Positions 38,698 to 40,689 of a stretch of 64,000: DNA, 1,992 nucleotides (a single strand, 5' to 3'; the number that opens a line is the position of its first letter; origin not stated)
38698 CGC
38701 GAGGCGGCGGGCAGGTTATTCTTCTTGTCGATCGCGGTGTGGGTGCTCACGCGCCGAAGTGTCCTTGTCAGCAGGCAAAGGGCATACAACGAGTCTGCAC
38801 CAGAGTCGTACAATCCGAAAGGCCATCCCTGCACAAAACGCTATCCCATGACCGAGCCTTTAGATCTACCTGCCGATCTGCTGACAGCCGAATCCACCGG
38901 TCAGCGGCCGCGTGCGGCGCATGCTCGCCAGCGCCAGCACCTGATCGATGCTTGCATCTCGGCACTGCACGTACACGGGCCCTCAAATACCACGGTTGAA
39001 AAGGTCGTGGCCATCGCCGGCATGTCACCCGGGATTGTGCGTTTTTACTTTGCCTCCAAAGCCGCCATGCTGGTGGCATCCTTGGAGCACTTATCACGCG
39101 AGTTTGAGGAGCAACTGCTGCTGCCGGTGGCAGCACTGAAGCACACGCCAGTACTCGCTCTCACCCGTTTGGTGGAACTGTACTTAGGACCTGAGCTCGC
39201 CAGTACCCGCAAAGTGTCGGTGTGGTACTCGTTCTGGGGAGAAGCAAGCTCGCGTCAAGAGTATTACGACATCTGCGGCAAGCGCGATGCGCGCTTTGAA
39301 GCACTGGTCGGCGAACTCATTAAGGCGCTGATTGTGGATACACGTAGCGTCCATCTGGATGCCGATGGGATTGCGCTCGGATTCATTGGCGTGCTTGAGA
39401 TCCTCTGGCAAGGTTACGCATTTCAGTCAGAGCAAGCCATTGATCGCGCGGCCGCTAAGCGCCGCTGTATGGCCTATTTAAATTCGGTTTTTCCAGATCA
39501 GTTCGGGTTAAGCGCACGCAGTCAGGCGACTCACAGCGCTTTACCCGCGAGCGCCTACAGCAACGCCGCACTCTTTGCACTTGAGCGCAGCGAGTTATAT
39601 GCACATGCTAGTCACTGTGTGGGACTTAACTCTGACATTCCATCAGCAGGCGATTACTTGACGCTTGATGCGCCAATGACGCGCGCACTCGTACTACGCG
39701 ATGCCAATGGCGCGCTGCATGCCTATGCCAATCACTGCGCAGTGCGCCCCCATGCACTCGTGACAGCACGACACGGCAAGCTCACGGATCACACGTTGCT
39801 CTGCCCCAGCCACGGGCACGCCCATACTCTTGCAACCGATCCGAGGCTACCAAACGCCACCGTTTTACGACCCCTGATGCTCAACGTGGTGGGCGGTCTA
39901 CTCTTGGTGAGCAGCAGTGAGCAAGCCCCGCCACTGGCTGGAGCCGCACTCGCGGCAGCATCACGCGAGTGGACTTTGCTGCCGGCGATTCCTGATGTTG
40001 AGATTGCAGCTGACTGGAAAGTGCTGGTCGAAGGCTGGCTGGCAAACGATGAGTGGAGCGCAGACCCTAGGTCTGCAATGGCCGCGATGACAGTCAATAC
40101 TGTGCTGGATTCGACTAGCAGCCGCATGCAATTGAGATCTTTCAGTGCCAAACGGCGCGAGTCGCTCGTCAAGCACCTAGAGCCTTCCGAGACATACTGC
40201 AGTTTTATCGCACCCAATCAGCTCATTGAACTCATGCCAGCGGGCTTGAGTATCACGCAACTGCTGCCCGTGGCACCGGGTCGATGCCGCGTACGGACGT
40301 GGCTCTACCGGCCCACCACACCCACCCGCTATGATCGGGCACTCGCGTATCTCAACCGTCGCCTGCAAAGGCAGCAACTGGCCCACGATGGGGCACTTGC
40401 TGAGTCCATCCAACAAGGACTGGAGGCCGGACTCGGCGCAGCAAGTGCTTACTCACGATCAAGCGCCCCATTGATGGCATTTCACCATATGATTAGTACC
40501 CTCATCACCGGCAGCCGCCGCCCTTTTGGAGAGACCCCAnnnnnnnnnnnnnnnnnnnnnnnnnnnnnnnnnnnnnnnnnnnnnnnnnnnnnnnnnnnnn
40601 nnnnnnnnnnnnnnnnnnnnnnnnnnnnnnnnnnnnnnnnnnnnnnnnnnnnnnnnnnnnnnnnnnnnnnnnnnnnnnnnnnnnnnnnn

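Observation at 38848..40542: BetI-like TetR regulator fused to a Rieske-oxygenase alpha-subunit-like domain with degenerate metal ligands (pseudo-enzyme sensor?)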

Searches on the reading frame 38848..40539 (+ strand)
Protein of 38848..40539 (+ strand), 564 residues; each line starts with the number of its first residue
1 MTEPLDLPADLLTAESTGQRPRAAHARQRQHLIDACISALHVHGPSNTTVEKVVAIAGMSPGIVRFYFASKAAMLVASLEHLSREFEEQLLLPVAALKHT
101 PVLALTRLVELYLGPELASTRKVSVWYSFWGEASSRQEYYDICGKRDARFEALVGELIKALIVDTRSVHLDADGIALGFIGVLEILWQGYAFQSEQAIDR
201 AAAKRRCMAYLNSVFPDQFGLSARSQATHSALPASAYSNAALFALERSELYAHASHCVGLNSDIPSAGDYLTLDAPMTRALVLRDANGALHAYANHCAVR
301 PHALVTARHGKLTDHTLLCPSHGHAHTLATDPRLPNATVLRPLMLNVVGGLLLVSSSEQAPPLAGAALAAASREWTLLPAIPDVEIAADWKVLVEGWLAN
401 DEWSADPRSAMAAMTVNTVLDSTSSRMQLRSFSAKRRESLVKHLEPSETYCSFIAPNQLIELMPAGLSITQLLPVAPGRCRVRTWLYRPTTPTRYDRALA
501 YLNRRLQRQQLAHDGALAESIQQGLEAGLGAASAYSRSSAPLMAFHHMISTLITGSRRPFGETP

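Call 3: search_protein_families(library=pfam, proteins=[window:38848-40539:+], max_evalue=1)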
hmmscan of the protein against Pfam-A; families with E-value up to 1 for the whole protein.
window:38848-40539:+ (564 aa): 4 families
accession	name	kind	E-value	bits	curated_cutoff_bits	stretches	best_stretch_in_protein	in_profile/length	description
PF00848.25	Ring_hydroxyl_A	-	6.8e-11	42.9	24.9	1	428-553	78-206/208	Ring hydroxylating alpha subunit (catalytic domain)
PF13977.11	TetR_C_6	-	2.7e-10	40.9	27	1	104-215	4-114/115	BetI-type transcriptional repressor, C-terminal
PF00440.29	TetR_N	-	2.6e-06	27.6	24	1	32-77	1-46/47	Bacterial regulatory proteins, tetR family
PF00355.32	Rieske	-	5.8e-06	26.6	20.3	1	256-326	3-69/88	Rieske [2Fe-2S] domain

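Call 4: search_protein_families(library=ncbifam, proteins=[window:38848-40539:+], max_evalue=1)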
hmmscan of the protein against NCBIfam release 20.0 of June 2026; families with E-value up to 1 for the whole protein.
window:38848-40539:+ (564 aa): 20 families
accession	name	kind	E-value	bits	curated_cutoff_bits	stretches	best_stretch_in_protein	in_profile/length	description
TIGR03384.1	betaine_BetI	equivalog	2.2e-20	73.1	201.3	1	27-213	8-187/189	choline-binding transcriptional repressor BetI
NF001978.0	PRK00767.1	equivalog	6.8e-18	65.2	118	1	28-215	10-191/197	transcriptional regulator BetI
NF058607.1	GlBtMonoOxGbcA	equivalog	6.4e-15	54.5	670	1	226-329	27-128/420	glycine betaine monooxygenase oxygenase subunit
NF041684.1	ant_diox_AndAc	equivalog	5.4e-07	28.5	750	1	227-318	18-110/418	anthranilate 1,2-dioxygenase large subunit AndAc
TIGR03229.1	benzo_1_2_benA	equivalog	8.5e-07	28.2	780.95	1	234-325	18-107/433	benzoate 1,2-dioxygenase large subunit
TIGR03228.1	anthran_1_2_A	equivalog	1.4e-06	27.3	671.9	1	237-334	21-114/438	anthranilate 1,2-dioxygenase large subunit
NF042946.1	3PPDioc_HcaE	equivalog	2.1e-06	27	830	1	231-328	15-110/450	3-phenylpropionate/cinnamic acid dioxygenase subunit alpha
NF011584.0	PRK15008.1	equivalog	8.6e-06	25.7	230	1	15-83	7-74/212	HTH-type transcriptional regulator RutR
NF007430.0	PRK09975.1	equivalog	2.1e-05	23.8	274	1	20-75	4-59/220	acrEF/envCD operon transcriptional regulator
NF041196.1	ScbR_bind_reg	equivalog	0.0001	22.5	150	1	27-97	6-75/191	ScbR family autoregulator-binding transcription factor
TIGR03613.1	RutR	equivalog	0.00011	22.2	368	1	20-82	2-63/202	pyrimidine utilization regulatory protein R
NF050111.1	TransRegSACE7040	equivalog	0.00039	20.4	250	1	28-113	2-86/186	SACE_7040 family transcriptional regulator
NF053878.1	FATransRegFadRBac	equivalog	0.0015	18.3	200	1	30-114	6-89/190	fatty acid metabolism transcriptional regulator FadR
NF007949.0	PRK10668.1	equivalog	0.0017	17.8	271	1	27-81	11-65/216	multidrug efflux transporter transcriptional repressor AcrR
NF051457.1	acryl_TF_AcuR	equivalog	0.0024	17.2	247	1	23-107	13-97/204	acrylate utilization transcriptional regulator AcuR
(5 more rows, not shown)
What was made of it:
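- On BetI (NCBIfam equivalog TIGR03384 / NF001978): 73.1 bits against 201.3, and 65.2 against 118 (call 4)
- Closest known: BetI. Same: It is the best NCBIfam hit (call 4), and it regulates quaternary-amine metabolism.
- Closest known: BetI. Different: The window protein scores 73 bits against the equivalog cut-off of 201, and 65 against 118 for the second model (call 4).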

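Call 5: find_homologous_proteins(query=window:38848-40539:+, max_evalue=0.00001)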
Query window:38848-40539:+ (564 aa): 1630 proteins with E <= 0.00001 among 8000 candidates; the best 120 are listed.
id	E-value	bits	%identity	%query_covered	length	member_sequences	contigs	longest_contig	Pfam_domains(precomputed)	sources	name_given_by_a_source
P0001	0.0e+0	1254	100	100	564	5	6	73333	PF13977.12,PF00440.30,PF00355.33,PF00848.26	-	-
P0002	0.0e+0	1067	86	100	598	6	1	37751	PF13977.12,PF00440.30,PF00848.26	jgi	jgi:TetR/AcrR family transcriptional repressor of bet genes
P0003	1.1e-164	567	54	97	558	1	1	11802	PF13977.12,PF00355.33,PF00848.26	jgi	jgi:TetR/AcrR family transcriptional regulator, transcriptional repressor of bet genes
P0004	2.3e-162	560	53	97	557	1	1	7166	PF13977.12,PF00355.33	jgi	jgi:TetR/AcrR family transcriptional regulator, transcriptional repressor of bet genes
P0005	5.6e-161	555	52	97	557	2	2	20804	PF13977.12,PF00355.33,PF00848.26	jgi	-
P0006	2.0e-160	553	53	96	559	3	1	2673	PF13977.12,PF00440.30,PF00355.33,PF00848.26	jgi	-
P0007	3.0e-159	549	52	97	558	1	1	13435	PF13977.12,PF00440.30,PF00355.33,PF00848.26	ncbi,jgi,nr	ncbi:MAG TPA: TetR family transcriptional regulator C-terminal domain-containing protein [Steroidoba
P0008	7.2e-159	548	52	95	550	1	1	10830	PF13977.12,PF00440.30,PF00355.33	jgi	jgi:AcrR family transcriptional regulator/nitrite reductase/ring-hydroxylating ferredoxin subunit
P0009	1.0e-158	548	55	95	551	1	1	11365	PF13977.12,PF00440.30,PF00355.33,PF00848.26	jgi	jgi:TetR/AcrR family transcriptional regulator, transcriptional repressor of bet genes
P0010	6.1e-157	542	54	96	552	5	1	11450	PF13977.12,PF00440.30,PF00355.33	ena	-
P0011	1.0e-156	541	53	95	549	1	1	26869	PF13977.12,PF00440.30,PF00355.33,PF00848.26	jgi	jgi:TetR/AcrR family transcriptional regulator, transcriptional repressor of bet genes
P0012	1.7e-155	537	53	96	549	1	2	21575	PF13977.12,PF00440.30,PF00355.33,PF00848.26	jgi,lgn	jgi:TetR/AcrR family transcriptional regulator, transcriptional repressor of bet genes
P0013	8.2e-155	535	53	95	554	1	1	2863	PF13977.12,PF00440.30,PF00355.33,PF00848.26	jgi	jgi:AcrR family transcriptional regulator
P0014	1.1e-154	534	52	96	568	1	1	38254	PF13977.12,PF00355.33,PF00848.26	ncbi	-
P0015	1.4e-154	534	51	95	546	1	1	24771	PF13977.12,PF00440.30,PF00355.33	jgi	jgi:AcrR family transcriptional regulator/nitrite reductase/ring-hydroxylating ferredoxin subunit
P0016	4.4e-154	532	52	94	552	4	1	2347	PF13977.12,PF00440.30,PF00355.33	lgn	-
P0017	1.4e-153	531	54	97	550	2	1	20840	PF13977.12,PF00355.33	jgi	-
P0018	1.2e-151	524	50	94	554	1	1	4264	PF13977.12,PF00440.30,PF00355.33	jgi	jgi:TetR/AcrR family transcriptional regulator, transcriptional repressor of bet genes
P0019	1.4e-151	524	52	95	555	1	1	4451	PF13977.12,PF00355.33,PF00848.26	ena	-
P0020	2.5e-150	520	50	95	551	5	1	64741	PF13977.12,PF00440.30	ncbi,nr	ncbi:MAG TPA: TetR family transcriptional regulator C-terminal domain-containing protein [Steroidoba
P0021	3.3e-150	520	52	96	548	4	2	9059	PF13977.12,PF00440.30,PF00355.33,PF00848.26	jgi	-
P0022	7.6e-150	518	51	95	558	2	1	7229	PF13977.12,PF00355.33,PF00848.26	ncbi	-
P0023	5.0e-149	516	53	95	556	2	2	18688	PF13977.12,PF00355.33,PF00848.26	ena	-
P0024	5.6e-149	516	52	96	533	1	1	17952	PF13977.12,PF00440.30,PF00355.33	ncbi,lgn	-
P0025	1.1e-148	515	51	94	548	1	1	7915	PF13977.12,PF00440.30,PF00355.33,PF00848.26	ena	-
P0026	2.9e-148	513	51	96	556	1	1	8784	PF13977.12,PF00355.33,PF00848.26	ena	-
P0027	3.5e-148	513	51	97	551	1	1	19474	PF13977.12,PF00440.30,PF00355.33,PF00848.26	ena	-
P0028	4.2e-148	513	52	96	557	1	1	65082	PF13977.12,PF00440.30,PF00355.33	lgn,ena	-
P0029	1.3e-147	511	51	96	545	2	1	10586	PF13977.12,PF00355.33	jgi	jgi:TetR/AcrR family transcriptional repressor of bet genes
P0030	2.5e-147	510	50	94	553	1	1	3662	PF13977.12,PF00440.30,PF00355.33,PF00848.26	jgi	jgi:phenylpropionate dioxygenase-like ring-hydroxylating dioxygenase large terminal subunit/AcrR fam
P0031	2.6e-147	510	51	94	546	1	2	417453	PF13977.12,PF00355.33,PF00848.26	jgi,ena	jgi:TetR/AcrR family transcriptional repressor of bet genes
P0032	2.8e-147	510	50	96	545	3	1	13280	PF13977.12,PF00440.30,PF00355.33,PF00848.26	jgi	jgi:TetR/AcrR family transcriptional repressor of bet genes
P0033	6.7e-147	509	49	97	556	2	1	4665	PF13977.12,PF00355.33,PF00848.26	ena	-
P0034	7.1e-147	509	51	96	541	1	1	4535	PF13977.12,PF00355.33,PF00848.26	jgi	jgi:TetR/AcrR family transcriptional regulator, transcriptional repressor of bet genes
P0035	2.3e-146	507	52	94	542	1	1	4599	PF13977.12,PF00440.30,PF00355.33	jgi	jgi:TetR/AcrR family transcriptional repressor of bet genes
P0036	3.7e-146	506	49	96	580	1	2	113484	PF13977.12,PF00355.33,PF00848.26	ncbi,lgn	-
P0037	3.4e-144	500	50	93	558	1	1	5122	PF13977.12,PF00355.33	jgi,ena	-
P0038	1.2e-142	495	49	96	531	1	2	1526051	PF13977.12,PF00355.33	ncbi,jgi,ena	-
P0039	1.9e-140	487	49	94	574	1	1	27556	PF13977.12,PF00355.33,PF00848.26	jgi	jgi:TetR/AcrR family transcriptional regulator, transcriptional repressor of bet genes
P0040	3.9e-137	476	50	94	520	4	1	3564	PF13977.12,PF00848.26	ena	-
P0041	1.2e-136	475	49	94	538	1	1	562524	PF13977.12,PF00440.30,PF00355.33,PF00848.26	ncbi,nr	ncbi:MAG: TetR family transcriptional regulator C-terminal domain-containing protein [Proteobacteria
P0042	1.3e-136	475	47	96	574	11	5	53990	PF13977.12,PF00440.30,PF00355.33,PF00848.26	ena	-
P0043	9.5e-136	472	51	91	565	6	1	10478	PF13977.12,PF00355.33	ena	-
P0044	2.3e-135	471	51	90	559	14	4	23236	PF13977.12,PF00355.33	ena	-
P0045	2.6e-134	467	48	96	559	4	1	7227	PF13977.12,PF00355.33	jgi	jgi:TetR/AcrR family transcriptional repressor of bet genes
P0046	2.7e-134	467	50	90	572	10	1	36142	PF13977.12,PF00355.33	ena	-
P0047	8.3e-134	466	48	95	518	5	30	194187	PF13977.12,PF00440.30,PF00355.33,PF00848.26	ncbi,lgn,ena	-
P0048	2.7e-133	464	49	95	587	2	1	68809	PF13977.12,PF00355.33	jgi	jgi:TetR/AcrR family transcriptional repressor of bet genes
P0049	3.9e-133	463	49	92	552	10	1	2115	PF13977.12,PF00355.33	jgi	jgi:TetR/AcrR family transcriptional repressor of bet genes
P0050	6.0e-133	463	53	81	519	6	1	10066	PF13977.12,PF00440.30,PF00355.33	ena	-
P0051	6.7e-133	463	48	95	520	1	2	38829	PF13977.12,PF00440.30,PF00355.33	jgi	jgi:TetR/AcrR family transcriptional repressor of bet genes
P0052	6.8e-133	462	48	98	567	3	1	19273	PF13977.12,PF00355.33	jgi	jgi:TetR/AcrR family transcriptional repressor of bet genes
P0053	1.6e-132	461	49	93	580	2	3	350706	PF13977.12,PF00355.33,PF00848.26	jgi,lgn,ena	-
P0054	2.4e-132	461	50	90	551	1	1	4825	PF13977.12,PF00355.33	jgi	jgi:TetR/AcrR family transcriptional regulator, transcriptional repressor of bet genes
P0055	3.2e-132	460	50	89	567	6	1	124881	PF13977.12,PF00355.33,PF00848.26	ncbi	ncbi:MAG: TetR family transcriptional regulator C-terminal domain-containing protein [Steroidobacter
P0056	3.7e-132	460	50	88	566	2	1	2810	PF13977.12,PF00355.33,PF00848.26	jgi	jgi:TetR/AcrR family transcriptional repressor of bet genes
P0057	5.7e-132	459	47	96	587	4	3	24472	PF13977.12,PF00355.33,PF00848.26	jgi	jgi:phenylpropionate dioxygenase-like ring-hydroxylating dioxygenase large terminal subunit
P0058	5.9e-132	459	50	89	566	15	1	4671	PF13977.12,PF00355.33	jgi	jgi:TetR/AcrR family transcriptional repressor of bet genes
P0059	8.7e-132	459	51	90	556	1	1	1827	PF13977.12,PF00440.30,PF00355.33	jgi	jgi:TetR/AcrR family transcriptional repressor of bet genes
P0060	9.0e-132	459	51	90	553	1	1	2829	PF13977.12,PF00440.30,PF00355.33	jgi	jgi:TetR/AcrR family transcriptional regulator, transcriptional repressor of bet genes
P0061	1.4e-131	458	50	91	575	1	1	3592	PF13977.12,PF00355.33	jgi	jgi:TetR/AcrR family transcriptional regulator, transcriptional repressor of bet genes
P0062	1.6e-131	458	49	93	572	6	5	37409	PF13977.12,PF00355.33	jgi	-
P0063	2.4e-131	457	49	90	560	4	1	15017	PF13977.12,PF00355.33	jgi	jgi:TetR/AcrR family transcriptional repressor of bet genes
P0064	2.4e-131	457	48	88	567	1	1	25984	PF13977.12,PF00355.33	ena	-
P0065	2.7e-131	457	49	89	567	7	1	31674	PF13977.12,PF00355.33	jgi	jgi:TetR/AcrR family transcriptional repressor of bet genes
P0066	3.9e-131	457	47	96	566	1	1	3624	PF13977.12,PF00355.33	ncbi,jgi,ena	jgi:TetR/AcrR family transcriptional repressor of bet genes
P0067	3.9e-131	457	48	96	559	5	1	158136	PF13977.12,PF00355.33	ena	-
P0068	4.2e-131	457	48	93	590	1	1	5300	PF13977.12,PF00440.30,PF00355.33,PF00848.26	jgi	jgi:TetR/AcrR family transcriptional regulator, transcriptional repressor of bet genes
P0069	4.9e-131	456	48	94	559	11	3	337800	PF13977.12,PF00355.33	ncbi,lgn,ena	-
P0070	5.2e-131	456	49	89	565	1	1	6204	PF13977.12,PF00355.33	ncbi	-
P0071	5.4e-131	456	50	88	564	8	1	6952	PF13977.12,PF00355.33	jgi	jgi:TetR/AcrR family transcriptional repressor of bet genes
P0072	5.6e-131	456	50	90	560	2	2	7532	PF13977.12,PF00355.33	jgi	jgi:TetR/AcrR family transcriptional repressor of bet genes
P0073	5.9e-131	456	48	90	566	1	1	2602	PF13977.12,PF00355.33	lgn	-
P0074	8.0e-131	456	49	88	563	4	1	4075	PF13977.12,PF00355.33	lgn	-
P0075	9.5e-131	455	50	90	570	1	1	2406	PF13977.12,PF00355.33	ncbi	-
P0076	1.0e-130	455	49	89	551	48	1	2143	PF13977.12,PF00355.33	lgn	-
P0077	1.4e-130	455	50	90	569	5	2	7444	PF13977.12,PF00355.33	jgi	jgi:TetR/AcrR family transcriptional repressor of bet genes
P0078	1.5e-130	455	49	90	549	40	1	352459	PF13977.12,PF00355.33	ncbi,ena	-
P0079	1.9e-130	454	48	91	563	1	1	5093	PF13977.12,PF00355.33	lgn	-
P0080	2.0e-130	454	49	90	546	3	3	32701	PF13977.12,PF00355.33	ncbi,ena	-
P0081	2.8e-130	454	48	95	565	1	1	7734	PF13977.12,PF00355.33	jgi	jgi:TetR/AcrR family transcriptional repressor of bet genes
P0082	3.8e-130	453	49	93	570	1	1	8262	PF13977.12,PF00355.33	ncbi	-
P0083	4.0e-130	453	50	93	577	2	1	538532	PF13977.12,PF00355.33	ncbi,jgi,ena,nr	ncbi:MAG TPA: TetR family transcriptional regulator C-terminal domain-containing protein [Steroidoba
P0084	4.2e-130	453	50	90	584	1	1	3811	PF13977.12,PF00355.33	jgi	jgi:TetR/AcrR family transcriptional repressor of bet genes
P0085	4.9e-130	453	48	91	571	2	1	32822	PF13977.12,PF00355.33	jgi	jgi:phenylpropionate dioxygenase-like ring-hydroxylating dioxygenase large terminal subunit/AcrR fam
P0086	5.1e-130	453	49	88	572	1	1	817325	PF13977.12,PF00355.33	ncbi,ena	-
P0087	5.4e-130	453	49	90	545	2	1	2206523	PF13977.12,PF00355.33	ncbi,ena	-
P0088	6.0e-130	453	50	91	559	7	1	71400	PF13977.12,PF00355.33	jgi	jgi:TetR/AcrR family transcriptional repressor of bet genes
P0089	6.2e-130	453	47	94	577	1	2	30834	PF13977.12,PF00355.33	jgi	jgi:TetR/AcrR family transcriptional repressor of bet genes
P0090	7.5e-130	452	48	88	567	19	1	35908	PF13977.12,PF00355.33,PF00848.26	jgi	-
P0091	1.2e-129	452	48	92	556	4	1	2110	PF13977.12,PF00355.33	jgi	jgi:TetR/AcrR family transcriptional repressor of bet genes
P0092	1.3e-129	452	49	88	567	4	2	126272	PF13977.12,PF00355.33,PF00848.26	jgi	-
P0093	1.3e-129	452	49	89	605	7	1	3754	PF13977.12,PF00440.30,PF00355.33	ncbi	-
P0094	1.4e-129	452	47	95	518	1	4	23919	PF13977.12,PF00440.30,PF00355.33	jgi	jgi:TetR/AcrR family transcriptional repressor of bet genes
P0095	1.4e-129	452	50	96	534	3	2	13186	PF13977.12,PF00355.33,PF00848.26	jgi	jgi:TetR/AcrR family transcriptional repressor of bet genes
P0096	1.5e-129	451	49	90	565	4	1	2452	PF13977.12,PF00355.33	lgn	-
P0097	1.7e-129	451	50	89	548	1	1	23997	PF13977.12,PF00355.33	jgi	jgi:TetR/AcrR family transcriptional regulator, transcriptional repressor of bet genes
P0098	1.7e-129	451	49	91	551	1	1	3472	PF13977.12,PF00355.33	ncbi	-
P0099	1.9e-129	451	49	90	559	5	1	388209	PF13977.12,PF00440.30,PF00355.33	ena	-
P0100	2.6e-129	451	48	95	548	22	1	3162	PF13977.12,PF00355.33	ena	-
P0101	2.7e-129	451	48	92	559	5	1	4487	PF13977.12,PF00355.33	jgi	jgi:TetR/AcrR family transcriptional regulator, transcriptional repressor of bet genes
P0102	3.1e-129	450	48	95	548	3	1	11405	PF13977.12,PF00355.33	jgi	jgi:TetR/AcrR family transcriptional regulator, transcriptional repressor of bet genes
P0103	3.1e-129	450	53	82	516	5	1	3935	PF13977.12,PF00440.30,PF00355.33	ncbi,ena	-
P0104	3.5e-129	450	48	94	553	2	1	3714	PF13977.12,PF00355.33,PF00848.26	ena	-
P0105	3.9e-129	450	46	94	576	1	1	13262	PF13977.12,PF00355.33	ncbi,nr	ncbi:MAG: family N-acetyltransferase [Gammaproteobacteria bacterium]|nr:family N-acetyltransferase [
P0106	4.6e-129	450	49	90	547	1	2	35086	PF13977.12,PF00355.33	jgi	jgi:TetR/AcrR family transcriptional repressor of bet genes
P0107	5.8e-129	450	50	90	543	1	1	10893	PF13977.12,PF00355.33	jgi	jgi:TetR/AcrR family transcriptional repressor of bet genes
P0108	8.0e-129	449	48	95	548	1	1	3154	PF13977.12,PF00355.33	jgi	jgi:TetR/AcrR family transcriptional regulator, transcriptional repressor of bet genes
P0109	9.1e-129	449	50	87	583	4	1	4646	PF13977.12,PF00440.30,PF00355.33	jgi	jgi:phenylpropionate dioxygenase-like ring-hydroxylating dioxygenase large terminal subunit/DNA-bind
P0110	1.2e-128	448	48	95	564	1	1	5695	PF13977.12,PF00355.33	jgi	jgi:TetR/AcrR family transcriptional regulator, transcriptional repressor of bet genes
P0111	1.3e-128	448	48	94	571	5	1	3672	PF13977.12,PF00440.30,PF00355.33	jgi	jgi:phenylpropionate dioxygenase-like ring-hydroxylating dioxygenase large terminal subunit/AcrR fam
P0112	1.3e-128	448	48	91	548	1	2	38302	PF13977.12,PF00355.33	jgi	jgi:TetR/AcrR family transcriptional regulator, transcriptional repressor of bet genes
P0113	1.4e-128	448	47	94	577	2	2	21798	PF13977.12,PF00355.33,PF00848.26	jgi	jgi:TetR/AcrR family transcriptional repressor of bet genes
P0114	1.4e-128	448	49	90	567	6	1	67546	PF13977.12,PF00355.33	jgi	-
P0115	1.6e-128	448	49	90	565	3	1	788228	PF13977.12,PF00355.33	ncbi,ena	-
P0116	1.9e-128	448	49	90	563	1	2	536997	PF13977.12,PF00355.33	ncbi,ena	-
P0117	2.2e-128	448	49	91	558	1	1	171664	PF13977.12,PF00440.30,PF00355.33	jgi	jgi:TetR/AcrR family transcriptional regulator, transcriptional repressor of bet genes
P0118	2.7e-128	447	49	91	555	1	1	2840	PF13977.12,PF00355.33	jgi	jgi:TetR/AcrR family transcriptional repressor of bet genes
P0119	3.0e-128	447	49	88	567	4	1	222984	PF13977.12,PF00355.33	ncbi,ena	-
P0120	3.8e-128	447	49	90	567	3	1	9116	PF13977.12,PF00355.33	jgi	jgi:TetR/AcrR family transcriptional regulator, transcriptional repressor of bet genes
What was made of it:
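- Pipelines label many members only as 'TetR/AcrR repressor of bet genes' (call 5).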
